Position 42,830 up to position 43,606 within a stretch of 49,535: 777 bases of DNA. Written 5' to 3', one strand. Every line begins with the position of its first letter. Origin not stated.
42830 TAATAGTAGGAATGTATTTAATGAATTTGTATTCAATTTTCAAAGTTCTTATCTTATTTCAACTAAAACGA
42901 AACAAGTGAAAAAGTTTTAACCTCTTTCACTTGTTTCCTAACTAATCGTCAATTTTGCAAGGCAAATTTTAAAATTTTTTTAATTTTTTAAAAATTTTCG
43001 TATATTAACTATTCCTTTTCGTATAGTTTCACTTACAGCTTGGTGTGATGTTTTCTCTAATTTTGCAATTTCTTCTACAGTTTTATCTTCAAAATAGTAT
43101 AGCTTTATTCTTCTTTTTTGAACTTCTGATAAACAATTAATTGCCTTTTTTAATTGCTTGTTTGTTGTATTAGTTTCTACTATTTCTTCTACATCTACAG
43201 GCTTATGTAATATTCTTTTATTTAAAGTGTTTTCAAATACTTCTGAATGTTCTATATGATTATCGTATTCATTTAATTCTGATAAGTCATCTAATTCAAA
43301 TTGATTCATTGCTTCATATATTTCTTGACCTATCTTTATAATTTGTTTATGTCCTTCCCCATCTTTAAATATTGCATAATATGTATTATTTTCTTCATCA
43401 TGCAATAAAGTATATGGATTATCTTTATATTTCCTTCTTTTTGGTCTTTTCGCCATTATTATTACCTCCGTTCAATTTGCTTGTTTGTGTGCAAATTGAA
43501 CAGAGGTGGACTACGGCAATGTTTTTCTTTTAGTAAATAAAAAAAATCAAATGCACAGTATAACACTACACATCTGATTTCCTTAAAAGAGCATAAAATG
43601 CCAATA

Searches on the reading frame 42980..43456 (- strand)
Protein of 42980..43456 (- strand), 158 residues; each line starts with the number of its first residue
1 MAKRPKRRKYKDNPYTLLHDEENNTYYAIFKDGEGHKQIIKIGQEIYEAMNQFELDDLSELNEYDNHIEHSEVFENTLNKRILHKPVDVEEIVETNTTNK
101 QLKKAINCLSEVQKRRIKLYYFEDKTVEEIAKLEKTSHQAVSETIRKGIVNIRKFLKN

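Call 26: search_protein_families(library=pfam, proteins=[window:42980-43456:-], max_evalue=0.01)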
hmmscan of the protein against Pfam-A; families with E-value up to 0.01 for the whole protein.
window:42980-43456:- (158 aa): 3 families
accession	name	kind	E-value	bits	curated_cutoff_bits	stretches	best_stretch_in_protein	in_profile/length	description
PF04545.22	Sigma70_r4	-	6.1e-06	26.1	24.1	1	105-154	1-50/50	Sigma-70, region 4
PF04297.20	UPF0122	-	7.6e-06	26.5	22.7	1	107-148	16-57/101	Putative helix-turn-helix protein, YlxM / p13 like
PF08281.18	Sigma70_r4_2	-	1.1e-05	25.4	25.7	1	101-146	3-48/54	Sigma-70, region 4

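Call 27: search_protein_families(library=padloc, proteins=[window:42980-43456:-], max_evalue=0.01)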
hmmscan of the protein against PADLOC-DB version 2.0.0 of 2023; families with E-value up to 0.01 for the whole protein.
window:42980-43456:- (158 aa): 0 families

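Call 66: search_protein_families(library=ncbifam, proteins=[window:42980-43456:-], max_evalue=0.001)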
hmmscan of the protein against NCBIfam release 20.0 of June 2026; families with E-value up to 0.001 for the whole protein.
window:42980-43456:- (158 aa): 30 families (the best 25 are shown)
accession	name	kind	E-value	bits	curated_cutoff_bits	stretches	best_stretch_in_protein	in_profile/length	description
TIGR02937.1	sigma70-ECF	superfamily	6.6e-11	42.1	42.9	1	60-155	84-164/165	sigma-70 family RNA polymerase sigma factor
NF004935.0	PRK06288.1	equivalog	2.7e-08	33.8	343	1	51-156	164-262/270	RNA polymerase sigma factor WhiG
TIGR02479.1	FliA_WhiG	subfamily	3e-07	30.4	189.6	1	44-156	114-223/224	FliA/WhiG family RNA polymerase sigma factor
TIGR02985.1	Sig70_bacteroi1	subfamily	4e-07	30.4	126.4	1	66-156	66-162/162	RNA polymerase sigma-70 factor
NF007228.0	PRK09646.1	subfamily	4.1e-07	29.8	226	1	81-156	114-190/194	ECF RNA polymerase sigma factor SigK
NF045758.2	YlxM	equivalog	6.9e-07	29.3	80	1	109-154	17-62/72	YlxM family DNA-binding protein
NF009172.0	PRK12519.1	subfamily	1.7e-06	27.7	222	1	91-157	124-190/194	RNA polymerase sigma factor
TIGR02954.1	Sig70_famx3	hypoth_equivalog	1.9e-06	27.8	188.5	1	95-157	105-168/170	RNA polymerase sigma-70 factor, TIGR02954 family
NF005809.0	PRK07670.1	equivalog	2.7e-06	27.1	326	1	44-157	141-251/255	FliA/WhiG family RNA polymerase sigma factor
NF053879.1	RNAPolSigSigVBac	equivalog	8.3e-06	25.6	190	1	93-156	92-155/160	RNA polymerase sigma factor SigV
NF001072.0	PRK00118.2-2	equivalog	9e-06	26.1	97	1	108-148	17-57/111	putative DNA-binding protein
TIGR02983.1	SigE-fam_strep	subfamily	1.8e-05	24.7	141.55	1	90-155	92-157/162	SigE family RNA polymerase sigma factor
NF005644.0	PRK07408.1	subfamily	2.1e-05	24.3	261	1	65-157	164-254/258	RNA polymerase sigma factor SigF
NF004572.0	PRK05911.1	equivalog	2.9e-05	23.6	378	1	90-156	187-253/257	RNA polymerase sigma factor sigma-28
NF058625.1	sigma_PG0214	equivalog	3.5e-05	23.6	130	1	86-156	91-161/170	GFO_1088 family ECF-type sigma factor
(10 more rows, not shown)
